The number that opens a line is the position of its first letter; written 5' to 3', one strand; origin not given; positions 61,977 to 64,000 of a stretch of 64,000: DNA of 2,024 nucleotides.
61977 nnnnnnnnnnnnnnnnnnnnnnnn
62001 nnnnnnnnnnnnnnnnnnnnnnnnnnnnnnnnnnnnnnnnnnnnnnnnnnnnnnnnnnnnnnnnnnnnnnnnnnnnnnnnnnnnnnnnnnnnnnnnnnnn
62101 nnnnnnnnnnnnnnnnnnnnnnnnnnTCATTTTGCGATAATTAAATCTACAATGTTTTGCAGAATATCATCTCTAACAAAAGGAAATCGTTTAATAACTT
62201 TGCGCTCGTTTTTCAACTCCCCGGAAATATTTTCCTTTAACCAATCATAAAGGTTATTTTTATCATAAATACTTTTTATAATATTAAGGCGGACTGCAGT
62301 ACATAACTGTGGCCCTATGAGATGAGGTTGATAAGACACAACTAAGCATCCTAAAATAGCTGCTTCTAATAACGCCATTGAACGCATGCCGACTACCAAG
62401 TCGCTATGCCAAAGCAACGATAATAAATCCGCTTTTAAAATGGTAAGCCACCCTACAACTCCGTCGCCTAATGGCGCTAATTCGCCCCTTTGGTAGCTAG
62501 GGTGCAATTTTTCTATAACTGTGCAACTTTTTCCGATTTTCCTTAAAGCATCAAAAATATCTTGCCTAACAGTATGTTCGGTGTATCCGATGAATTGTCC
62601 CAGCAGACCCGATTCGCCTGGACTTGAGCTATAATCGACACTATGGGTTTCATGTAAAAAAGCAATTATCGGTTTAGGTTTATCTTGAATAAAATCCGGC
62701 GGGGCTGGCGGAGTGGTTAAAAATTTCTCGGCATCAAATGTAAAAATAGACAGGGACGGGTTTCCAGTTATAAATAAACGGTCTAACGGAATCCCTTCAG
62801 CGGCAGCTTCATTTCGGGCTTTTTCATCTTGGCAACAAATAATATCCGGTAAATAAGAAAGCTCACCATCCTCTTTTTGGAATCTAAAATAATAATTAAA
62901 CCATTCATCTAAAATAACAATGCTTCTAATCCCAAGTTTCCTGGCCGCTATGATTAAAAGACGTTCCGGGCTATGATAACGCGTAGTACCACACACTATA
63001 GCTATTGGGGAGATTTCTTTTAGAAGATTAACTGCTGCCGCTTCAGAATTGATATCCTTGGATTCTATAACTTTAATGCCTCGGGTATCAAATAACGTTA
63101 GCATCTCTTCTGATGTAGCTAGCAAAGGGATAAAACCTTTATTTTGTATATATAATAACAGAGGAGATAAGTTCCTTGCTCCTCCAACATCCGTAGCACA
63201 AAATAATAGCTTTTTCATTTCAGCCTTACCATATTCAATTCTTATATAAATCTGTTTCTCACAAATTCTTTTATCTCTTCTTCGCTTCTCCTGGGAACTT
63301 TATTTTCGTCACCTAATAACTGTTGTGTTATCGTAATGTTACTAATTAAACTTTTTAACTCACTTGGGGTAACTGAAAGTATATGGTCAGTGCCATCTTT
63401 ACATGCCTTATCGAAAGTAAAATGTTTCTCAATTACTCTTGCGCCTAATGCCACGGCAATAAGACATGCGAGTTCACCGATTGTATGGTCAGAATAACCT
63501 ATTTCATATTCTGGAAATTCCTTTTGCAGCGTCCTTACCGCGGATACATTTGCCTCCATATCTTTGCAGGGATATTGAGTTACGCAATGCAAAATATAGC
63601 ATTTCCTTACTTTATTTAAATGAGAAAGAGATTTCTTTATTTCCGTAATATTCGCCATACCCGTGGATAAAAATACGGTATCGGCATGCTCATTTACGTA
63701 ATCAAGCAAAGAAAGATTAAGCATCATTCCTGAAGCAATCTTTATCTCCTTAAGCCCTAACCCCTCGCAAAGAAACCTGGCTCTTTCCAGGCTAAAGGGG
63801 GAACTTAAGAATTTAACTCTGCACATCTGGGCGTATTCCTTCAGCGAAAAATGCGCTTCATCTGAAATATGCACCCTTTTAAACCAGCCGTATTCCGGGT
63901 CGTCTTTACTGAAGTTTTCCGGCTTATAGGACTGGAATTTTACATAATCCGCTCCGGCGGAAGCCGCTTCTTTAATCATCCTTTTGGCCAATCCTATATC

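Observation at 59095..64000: Second, pseudaminic-acid-like nonulosonic module (spsC-F-G-E/pseC-F-G-I-like) running off the window end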

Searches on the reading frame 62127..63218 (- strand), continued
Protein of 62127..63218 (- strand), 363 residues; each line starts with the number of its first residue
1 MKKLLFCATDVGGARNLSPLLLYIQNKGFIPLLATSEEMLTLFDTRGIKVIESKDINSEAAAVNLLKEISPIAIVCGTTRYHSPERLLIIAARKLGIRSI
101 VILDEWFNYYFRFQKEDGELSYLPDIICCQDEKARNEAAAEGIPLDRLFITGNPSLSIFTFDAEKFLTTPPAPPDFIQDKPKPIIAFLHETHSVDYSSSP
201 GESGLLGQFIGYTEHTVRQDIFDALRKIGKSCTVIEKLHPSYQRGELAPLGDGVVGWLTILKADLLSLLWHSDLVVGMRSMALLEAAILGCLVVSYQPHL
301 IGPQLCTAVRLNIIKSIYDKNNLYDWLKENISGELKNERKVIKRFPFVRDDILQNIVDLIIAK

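Call 62: search_protein_representatives(alignment_id=A1)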
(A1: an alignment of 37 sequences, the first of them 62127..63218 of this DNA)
Query: 37 sequences, 369 profile positions. Proteins with E-value up to 0.001 (for the whole library): 5579; up to 1e-10: 3569; up to 1e-30: 1105. The best 150 are listed.
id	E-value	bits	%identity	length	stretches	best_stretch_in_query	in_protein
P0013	5.5e-150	515.9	-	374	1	2-365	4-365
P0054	4.4e-149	513.0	-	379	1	2-366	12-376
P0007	7.1e-147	505.7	-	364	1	2-364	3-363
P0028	2.1e-139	481.1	-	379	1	3-366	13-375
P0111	3.1e-137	474.0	-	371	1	1-365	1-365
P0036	1.8e-131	455.0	-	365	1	3-364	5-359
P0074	2.7e-131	454.5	-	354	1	1-362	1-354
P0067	3.8e-131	453.9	-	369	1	2-366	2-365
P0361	9.3e-131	452.7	-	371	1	3-367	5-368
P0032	1.0e-129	449.2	-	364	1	3-363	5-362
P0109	1.4e-129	448.8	-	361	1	1-361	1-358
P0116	8.6e-127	439.6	-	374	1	2-365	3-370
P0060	9.7e-126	436.2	-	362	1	2-366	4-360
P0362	4.5e-125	434.0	-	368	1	2-363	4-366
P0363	4.7e-125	433.9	-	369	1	2-364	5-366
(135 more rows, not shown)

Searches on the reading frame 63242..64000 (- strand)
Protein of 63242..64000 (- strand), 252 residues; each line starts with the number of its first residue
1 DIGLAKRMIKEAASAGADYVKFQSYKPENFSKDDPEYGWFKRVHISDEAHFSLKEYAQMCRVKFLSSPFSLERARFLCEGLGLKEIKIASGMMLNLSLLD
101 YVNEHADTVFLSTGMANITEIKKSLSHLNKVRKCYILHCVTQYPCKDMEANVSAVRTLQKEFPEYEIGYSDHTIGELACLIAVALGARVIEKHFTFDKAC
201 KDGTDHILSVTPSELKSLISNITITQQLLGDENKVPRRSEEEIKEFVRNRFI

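Call 5: search_protein_families(library=pfam, proteins=[window:63242-64000:-], max_evalue=0.01)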
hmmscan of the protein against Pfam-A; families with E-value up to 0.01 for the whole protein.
window:63242-64000:- (252 aa): 2 families
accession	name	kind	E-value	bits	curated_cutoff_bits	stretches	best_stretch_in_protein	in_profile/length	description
PF03102.20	NeuB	-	1.3e-65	221.7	22.1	1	8-234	1-241/241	NeuB family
PF13847.12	Methyltransf_31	-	0.0037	17.4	27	1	67-140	37-113/145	Methyltransferase domain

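Call 6: search_protein_families(library=ncbifam, proteins=[window:63242-64000:-], max_evalue=0.01)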
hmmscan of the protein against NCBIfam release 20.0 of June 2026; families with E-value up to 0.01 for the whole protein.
window:63242-64000:- (252 aa): 2 families
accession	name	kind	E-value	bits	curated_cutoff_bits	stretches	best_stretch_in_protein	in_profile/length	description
TIGR03569.1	NeuB_NnaB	equivalog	9.4e-69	232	399.65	1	1-250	14-279/329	N-acetylneuraminate synthase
TIGR03586.1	PseI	equivalog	8.1e-48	163.3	340.25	1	2-250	16-278/327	pseudaminic acid synthase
